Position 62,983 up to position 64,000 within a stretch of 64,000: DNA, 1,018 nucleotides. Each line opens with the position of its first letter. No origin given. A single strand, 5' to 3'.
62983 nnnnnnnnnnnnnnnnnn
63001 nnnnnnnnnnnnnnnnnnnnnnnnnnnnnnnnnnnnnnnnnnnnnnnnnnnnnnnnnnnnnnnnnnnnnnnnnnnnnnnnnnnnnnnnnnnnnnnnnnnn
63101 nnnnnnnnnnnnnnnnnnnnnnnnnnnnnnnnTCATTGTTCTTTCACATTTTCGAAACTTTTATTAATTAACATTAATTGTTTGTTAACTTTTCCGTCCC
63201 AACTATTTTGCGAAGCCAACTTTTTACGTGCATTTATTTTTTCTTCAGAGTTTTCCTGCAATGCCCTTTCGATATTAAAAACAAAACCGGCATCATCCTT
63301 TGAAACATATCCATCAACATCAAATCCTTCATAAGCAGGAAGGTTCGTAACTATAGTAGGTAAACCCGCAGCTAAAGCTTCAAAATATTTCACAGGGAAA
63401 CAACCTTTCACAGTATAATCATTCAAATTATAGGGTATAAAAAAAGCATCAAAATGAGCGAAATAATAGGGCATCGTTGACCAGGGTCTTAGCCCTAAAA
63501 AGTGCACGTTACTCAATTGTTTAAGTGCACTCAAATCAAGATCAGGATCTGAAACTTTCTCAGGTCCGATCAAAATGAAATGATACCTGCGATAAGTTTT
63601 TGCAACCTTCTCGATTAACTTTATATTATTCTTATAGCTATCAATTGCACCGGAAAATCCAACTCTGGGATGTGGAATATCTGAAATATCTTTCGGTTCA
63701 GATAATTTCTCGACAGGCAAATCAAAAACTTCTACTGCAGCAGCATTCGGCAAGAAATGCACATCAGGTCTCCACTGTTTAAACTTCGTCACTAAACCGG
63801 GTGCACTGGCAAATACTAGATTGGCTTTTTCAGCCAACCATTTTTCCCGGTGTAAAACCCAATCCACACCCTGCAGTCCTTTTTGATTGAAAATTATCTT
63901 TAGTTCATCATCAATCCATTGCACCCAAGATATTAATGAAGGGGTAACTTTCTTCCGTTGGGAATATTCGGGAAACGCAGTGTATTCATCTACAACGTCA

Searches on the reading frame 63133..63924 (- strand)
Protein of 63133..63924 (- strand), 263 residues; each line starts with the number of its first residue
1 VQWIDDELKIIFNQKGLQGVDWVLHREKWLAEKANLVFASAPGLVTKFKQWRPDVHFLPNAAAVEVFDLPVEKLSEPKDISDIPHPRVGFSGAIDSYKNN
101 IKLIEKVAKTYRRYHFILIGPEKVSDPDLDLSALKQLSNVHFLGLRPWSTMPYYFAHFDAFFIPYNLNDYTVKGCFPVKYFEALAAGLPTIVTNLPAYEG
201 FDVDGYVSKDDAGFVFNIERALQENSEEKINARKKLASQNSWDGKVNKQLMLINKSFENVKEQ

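Call 24: search_protein_families(library=pfam, proteins=[window:63133-63924:-], max_evalue=0.001)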
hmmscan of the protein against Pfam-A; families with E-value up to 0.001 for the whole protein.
window:63133-63924:- (263 aa): 3 families
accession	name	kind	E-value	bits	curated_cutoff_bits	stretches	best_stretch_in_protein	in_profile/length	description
PF13692.12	Glyco_trans_1_4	-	1.4e-13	51.7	27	1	86-223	2-141/142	Glycosyl transferases group 1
PF00534.26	Glycos_transf_1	-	1.3e-09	38.2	26.4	1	86-206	16-135/172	Glycosyl transferases group 1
PF13524.12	Glyco_trans_1_2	-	0.00029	21.2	25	1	103-228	5-118/144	Glycosyl transferase-like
